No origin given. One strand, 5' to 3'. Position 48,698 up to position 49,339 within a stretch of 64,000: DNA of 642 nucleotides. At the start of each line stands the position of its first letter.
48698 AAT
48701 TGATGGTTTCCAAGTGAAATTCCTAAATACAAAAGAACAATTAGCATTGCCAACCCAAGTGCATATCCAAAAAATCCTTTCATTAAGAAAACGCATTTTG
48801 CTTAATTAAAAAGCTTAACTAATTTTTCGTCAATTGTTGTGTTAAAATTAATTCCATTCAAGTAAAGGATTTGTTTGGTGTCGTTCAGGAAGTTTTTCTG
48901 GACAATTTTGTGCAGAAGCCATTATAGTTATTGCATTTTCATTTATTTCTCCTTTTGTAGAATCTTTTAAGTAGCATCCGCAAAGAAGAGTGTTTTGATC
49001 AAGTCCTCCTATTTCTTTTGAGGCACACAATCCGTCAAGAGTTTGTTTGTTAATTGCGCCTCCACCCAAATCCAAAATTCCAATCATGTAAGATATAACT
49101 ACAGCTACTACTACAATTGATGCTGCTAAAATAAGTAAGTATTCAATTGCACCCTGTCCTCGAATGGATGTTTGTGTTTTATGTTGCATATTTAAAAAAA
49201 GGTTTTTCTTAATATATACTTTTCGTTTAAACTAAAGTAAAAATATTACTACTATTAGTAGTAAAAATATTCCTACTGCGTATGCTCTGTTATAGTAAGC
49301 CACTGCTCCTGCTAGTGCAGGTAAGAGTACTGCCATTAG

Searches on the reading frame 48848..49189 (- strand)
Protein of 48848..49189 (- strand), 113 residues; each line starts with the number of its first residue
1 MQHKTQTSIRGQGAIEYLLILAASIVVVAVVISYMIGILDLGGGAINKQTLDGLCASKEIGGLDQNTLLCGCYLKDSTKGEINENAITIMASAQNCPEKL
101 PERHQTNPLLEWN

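Call 86: search_protein_families(library=pfam, max_evalue=0.01, proteins=[window:48848-49189:-])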
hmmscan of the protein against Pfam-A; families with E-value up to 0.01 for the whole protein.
window:48848-49189:- (113 aa): 1 family
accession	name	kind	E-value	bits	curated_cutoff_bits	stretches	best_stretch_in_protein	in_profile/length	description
PF04021.17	Class_IIIsignal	-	5.6e-07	29.8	23.7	1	10-35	2-27/27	Class III signal peptide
